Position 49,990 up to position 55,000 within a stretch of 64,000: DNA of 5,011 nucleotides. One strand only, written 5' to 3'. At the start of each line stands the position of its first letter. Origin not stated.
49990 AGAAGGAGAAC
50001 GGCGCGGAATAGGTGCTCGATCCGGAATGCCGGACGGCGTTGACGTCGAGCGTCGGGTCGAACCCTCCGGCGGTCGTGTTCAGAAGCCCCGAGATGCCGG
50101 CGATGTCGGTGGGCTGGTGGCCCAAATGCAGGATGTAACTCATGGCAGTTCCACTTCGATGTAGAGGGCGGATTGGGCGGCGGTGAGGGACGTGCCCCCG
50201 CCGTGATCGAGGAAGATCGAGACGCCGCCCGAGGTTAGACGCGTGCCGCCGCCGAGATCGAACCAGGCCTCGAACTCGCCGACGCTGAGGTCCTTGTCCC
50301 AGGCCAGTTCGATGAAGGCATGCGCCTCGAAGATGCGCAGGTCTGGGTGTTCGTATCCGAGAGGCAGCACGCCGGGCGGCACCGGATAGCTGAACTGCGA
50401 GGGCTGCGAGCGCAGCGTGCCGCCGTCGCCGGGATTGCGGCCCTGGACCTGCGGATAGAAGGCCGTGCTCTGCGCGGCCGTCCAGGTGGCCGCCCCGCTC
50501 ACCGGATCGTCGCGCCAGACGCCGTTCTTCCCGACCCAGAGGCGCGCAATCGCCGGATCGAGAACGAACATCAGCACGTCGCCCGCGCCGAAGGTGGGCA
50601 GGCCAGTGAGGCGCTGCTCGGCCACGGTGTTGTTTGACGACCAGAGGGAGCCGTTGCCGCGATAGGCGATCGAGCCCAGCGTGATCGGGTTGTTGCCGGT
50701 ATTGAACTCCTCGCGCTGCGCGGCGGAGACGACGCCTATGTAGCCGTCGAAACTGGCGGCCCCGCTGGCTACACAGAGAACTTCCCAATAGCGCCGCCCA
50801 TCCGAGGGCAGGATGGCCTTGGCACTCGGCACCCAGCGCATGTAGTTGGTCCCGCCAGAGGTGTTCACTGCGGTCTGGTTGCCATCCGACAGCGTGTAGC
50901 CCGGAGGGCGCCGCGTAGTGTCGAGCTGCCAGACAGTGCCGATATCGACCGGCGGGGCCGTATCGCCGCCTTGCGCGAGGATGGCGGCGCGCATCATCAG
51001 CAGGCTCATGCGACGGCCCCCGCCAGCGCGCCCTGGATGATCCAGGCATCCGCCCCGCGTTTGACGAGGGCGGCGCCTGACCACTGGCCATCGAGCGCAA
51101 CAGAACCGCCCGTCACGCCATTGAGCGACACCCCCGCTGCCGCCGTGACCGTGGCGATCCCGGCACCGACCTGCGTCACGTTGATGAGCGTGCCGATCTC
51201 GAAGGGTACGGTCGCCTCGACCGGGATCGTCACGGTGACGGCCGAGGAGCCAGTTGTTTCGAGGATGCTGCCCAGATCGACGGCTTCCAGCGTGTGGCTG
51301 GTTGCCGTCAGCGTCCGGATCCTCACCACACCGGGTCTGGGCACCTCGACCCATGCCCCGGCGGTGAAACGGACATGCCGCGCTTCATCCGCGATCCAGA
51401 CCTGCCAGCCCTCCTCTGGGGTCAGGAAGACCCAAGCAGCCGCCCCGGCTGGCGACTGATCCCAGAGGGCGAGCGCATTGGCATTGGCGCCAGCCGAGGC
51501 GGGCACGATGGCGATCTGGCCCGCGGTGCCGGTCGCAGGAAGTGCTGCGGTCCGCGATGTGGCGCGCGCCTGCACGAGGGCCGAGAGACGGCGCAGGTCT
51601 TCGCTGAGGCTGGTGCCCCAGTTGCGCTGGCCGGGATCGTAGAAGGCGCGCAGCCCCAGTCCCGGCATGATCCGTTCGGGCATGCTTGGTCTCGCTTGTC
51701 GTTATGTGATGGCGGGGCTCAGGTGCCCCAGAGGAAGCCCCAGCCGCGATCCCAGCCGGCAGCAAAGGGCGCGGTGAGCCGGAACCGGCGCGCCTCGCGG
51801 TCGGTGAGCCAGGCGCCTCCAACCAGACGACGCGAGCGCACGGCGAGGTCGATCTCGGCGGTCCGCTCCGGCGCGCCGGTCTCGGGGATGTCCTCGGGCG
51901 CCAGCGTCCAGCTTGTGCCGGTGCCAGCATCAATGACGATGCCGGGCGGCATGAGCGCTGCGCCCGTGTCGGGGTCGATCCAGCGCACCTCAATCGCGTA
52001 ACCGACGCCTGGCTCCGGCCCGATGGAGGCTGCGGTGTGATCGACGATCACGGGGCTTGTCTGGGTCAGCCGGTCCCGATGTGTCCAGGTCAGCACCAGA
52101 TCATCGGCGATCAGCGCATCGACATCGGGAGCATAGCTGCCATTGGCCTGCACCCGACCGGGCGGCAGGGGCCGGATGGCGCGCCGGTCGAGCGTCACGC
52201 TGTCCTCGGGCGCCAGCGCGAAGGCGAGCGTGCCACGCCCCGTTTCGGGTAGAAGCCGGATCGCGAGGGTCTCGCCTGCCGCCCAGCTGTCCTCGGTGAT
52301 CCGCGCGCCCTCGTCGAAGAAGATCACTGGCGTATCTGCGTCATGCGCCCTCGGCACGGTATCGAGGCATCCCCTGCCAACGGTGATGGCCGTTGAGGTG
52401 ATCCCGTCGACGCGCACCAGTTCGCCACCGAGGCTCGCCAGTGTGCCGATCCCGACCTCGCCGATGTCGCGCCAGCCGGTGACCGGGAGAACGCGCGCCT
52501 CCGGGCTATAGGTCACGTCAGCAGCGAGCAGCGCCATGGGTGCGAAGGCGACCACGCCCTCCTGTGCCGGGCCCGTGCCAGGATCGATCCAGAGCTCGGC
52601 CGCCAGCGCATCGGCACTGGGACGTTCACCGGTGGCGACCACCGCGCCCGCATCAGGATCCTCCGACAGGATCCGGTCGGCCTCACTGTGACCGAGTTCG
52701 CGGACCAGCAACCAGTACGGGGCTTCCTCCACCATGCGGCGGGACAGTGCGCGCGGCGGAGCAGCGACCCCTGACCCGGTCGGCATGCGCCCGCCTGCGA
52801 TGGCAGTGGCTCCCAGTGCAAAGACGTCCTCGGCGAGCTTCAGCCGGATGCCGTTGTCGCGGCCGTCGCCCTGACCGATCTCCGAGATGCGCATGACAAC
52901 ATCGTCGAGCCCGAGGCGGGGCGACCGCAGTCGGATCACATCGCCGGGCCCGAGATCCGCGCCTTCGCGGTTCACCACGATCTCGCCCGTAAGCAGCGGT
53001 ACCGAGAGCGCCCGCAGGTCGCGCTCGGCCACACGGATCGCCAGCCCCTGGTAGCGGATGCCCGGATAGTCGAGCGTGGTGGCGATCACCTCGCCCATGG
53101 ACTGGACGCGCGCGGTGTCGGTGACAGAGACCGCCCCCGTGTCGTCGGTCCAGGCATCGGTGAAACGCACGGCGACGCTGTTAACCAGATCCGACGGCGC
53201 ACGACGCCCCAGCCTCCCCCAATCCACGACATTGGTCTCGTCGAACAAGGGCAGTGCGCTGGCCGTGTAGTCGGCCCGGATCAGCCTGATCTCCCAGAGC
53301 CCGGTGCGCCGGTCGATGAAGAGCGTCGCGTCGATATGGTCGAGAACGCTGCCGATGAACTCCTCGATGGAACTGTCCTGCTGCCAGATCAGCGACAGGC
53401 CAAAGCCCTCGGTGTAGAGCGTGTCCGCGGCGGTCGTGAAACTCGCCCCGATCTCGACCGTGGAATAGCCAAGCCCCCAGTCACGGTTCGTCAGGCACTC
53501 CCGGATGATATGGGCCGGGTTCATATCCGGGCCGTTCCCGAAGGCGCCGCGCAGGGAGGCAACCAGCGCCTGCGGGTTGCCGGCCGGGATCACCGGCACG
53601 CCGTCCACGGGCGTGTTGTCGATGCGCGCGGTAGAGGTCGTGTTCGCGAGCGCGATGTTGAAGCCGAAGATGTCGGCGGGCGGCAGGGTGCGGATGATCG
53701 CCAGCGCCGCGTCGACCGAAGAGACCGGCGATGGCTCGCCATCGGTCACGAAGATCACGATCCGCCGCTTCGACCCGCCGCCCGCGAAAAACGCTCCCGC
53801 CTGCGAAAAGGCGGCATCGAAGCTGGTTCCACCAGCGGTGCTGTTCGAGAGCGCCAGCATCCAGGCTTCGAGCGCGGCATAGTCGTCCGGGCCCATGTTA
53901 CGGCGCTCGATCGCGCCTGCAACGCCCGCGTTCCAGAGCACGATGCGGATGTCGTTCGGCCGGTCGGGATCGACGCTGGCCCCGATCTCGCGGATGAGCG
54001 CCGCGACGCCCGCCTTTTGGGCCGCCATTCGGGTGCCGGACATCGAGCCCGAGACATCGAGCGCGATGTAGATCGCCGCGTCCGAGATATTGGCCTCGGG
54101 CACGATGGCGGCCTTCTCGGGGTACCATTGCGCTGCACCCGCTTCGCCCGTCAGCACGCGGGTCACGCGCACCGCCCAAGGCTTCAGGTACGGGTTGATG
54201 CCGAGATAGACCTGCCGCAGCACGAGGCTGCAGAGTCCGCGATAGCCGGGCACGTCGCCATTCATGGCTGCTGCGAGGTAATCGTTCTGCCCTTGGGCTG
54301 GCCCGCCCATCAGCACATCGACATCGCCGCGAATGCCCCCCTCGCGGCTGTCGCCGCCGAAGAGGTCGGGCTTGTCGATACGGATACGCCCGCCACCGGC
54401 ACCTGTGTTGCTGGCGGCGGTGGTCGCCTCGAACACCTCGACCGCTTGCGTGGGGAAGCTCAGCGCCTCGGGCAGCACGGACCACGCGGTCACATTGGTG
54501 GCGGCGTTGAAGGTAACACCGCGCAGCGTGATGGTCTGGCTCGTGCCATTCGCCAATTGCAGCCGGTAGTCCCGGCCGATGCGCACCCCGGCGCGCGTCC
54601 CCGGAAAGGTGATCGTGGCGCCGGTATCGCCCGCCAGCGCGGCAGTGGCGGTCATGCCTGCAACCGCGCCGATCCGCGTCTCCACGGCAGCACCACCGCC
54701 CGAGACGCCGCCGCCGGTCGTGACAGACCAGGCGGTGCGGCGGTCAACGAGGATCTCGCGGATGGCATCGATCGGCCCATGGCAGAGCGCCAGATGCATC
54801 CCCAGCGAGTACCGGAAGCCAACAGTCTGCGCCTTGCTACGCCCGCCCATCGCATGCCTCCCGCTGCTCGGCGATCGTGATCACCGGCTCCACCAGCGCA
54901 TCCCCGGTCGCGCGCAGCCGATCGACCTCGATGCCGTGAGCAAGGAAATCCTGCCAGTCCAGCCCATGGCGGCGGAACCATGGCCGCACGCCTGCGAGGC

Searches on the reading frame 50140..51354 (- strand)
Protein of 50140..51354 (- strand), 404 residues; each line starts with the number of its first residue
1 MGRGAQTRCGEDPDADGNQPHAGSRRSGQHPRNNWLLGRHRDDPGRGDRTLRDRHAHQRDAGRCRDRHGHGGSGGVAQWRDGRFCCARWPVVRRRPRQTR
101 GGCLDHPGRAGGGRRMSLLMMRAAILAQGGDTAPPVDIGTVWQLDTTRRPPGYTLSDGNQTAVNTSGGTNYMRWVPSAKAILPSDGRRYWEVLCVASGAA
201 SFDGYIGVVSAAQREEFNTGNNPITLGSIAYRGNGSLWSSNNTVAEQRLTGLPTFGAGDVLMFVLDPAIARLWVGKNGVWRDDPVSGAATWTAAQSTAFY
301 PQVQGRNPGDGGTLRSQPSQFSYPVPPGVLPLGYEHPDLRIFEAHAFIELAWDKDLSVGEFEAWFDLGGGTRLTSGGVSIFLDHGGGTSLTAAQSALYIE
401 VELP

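Call 3: search_protein_families(library=pfam, proteins=[window:50140-51354:-], max_evalue=0.01)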
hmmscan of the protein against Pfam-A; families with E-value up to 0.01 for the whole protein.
window:50140-51354:- (404 aa): 1 family
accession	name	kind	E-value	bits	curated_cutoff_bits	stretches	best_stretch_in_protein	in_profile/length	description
PF00622.36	SPRY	-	0.00084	19.9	26.3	1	187-304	1-107/121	SPRY domain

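Call 4: search_protein_families(library=phrogs, proteins=[window:50140-51354:-], max_evalue=0.01)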
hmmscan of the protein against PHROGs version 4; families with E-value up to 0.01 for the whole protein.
window:50140-51354:- (404 aa): 1 family
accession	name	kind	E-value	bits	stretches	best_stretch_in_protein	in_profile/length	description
phrog_27411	-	unknown function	3.3e-05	24.1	1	153-297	251-390/439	-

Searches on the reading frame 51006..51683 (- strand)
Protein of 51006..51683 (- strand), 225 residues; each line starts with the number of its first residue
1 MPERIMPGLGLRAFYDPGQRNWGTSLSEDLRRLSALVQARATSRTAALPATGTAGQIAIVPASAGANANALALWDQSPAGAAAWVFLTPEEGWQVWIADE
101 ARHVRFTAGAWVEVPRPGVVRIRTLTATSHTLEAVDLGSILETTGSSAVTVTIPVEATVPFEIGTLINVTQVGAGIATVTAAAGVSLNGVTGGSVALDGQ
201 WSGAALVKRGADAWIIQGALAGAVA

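Call 3: search_protein_families(library=pfam, proteins=[window:51006-51683:-], max_evalue=0.01)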
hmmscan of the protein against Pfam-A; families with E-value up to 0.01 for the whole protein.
window:51006-51683:- (225 aa): 1 family
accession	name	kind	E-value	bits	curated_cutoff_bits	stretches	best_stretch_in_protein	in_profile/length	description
PF10983.13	DUF2793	-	8.9e-11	42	27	1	28-112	3-87/87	Protein of unknown function (DUF2793)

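Call 4: search_protein_families(library=phrogs, proteins=[window:51006-51683:-], max_evalue=0.01)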
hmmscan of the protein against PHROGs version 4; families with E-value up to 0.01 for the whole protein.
window:51006-51683:- (225 aa): 12 families
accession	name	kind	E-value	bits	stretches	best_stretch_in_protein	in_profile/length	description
phrog_21978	-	unknown function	2.2e-33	117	1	3-221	2-218/220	-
phrog_5363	-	unknown function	6.9e-22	79.4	1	1-198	3-204/245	-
phrog_7049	-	tail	2.7e-14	54.3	1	1-113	1-113/246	tail fiber protein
phrog_8780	-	tail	1.4e-12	47.7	1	125-220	661-755/755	minor tail protein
phrog_16053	-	tail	7.7e-10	39.8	1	127-220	62-150/310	tail fiber protein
phrog_35360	-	tail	7.4e-09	36.3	1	3-112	3-110/260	tail fiber protein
phrog_13925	-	unknown function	7.8e-07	28.9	1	25-182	22-177/640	-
phrog_36859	-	unknown function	1e-06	28.8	1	94-222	145-270/500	-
phrog_14458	-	tail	3.8e-06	27.4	1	26-113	25-118/281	tail fiber protein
phrog_15388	-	unknown function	1.1e-05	26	1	28-116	25-113/345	-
phrog_2875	-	head and packaging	8.8e-05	22.8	1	33-101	32-100/382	virion structural protein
phrog_29238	-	unknown function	0.0021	16.9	1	127-221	903-994/997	-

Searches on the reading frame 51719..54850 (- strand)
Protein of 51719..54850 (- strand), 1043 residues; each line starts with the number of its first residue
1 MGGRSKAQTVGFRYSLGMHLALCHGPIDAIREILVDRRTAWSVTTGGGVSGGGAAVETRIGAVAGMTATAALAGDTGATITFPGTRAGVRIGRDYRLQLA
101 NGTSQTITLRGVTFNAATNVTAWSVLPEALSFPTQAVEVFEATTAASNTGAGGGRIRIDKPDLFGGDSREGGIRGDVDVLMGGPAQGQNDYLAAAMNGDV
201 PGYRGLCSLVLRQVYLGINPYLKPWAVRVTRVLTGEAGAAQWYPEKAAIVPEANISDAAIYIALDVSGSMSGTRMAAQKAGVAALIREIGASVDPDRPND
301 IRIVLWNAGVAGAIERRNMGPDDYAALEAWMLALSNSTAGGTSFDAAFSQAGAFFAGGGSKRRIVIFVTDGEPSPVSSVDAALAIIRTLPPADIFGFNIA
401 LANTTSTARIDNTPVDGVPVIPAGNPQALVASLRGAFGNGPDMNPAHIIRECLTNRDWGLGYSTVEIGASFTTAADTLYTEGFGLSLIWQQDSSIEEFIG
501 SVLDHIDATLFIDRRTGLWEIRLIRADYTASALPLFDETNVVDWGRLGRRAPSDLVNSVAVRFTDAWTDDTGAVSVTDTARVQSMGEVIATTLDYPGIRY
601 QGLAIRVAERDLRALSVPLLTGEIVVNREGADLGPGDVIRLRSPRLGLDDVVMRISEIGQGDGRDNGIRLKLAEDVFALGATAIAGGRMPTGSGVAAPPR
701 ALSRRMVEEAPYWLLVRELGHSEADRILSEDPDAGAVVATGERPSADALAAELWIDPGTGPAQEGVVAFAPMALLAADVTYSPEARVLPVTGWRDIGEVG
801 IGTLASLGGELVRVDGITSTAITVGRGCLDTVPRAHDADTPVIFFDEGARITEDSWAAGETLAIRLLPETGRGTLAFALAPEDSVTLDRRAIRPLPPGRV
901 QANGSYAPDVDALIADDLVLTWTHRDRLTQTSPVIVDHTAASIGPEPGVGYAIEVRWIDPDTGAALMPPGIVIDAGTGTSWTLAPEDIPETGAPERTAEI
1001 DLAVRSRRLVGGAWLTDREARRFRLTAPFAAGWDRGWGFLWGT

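Call 3: search_protein_families(library=pfam, proteins=[window:51719-54850:-], max_evalue=0.01)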
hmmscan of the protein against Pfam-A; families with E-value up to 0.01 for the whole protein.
window:51719-54850:- (1043 aa): 3 families
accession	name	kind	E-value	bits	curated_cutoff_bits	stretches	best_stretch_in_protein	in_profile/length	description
PF13550.12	Phage-tail_3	-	3.3e-10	40.5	23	1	524-658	35-162/164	Putative phage tail protein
PF13519.12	VWA_2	-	9.4e-08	33.1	27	1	261-372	2-107/107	von Willebrand factor type A domain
PF00092.34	VWA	-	0.009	16.7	23.8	0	260-388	2-129/174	von Willebrand factor type A domain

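Call 4: search_protein_families(library=phrogs, proteins=[window:51719-54850:-], max_evalue=0.01)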
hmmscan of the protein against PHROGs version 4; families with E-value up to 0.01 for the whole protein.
window:51719-54850:- (1043 aa): 7 families
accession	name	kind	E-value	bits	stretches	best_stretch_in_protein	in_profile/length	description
phrog_1101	-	tail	3.5e-262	874.4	2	146-1002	116-780/1405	tail protein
phrog_6284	-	tail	3.5e-189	632.3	2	151-955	46-694/1280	tail protein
phrog_21247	-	tail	7.7e-91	306.1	2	144-745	39-461/508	tail protein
phrog_15205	-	tail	6e-25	88.7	1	254-433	15-214/467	tail assembly protein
phrog_5359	-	unknown function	0.00017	22.2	1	256-388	26-163/229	-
phrog_31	-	tail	0.00041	19.2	1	536-658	634-756/1565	central tail fiber J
phrog_4271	-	tail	0.0086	14.8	0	2-38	97-133/1309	tail protein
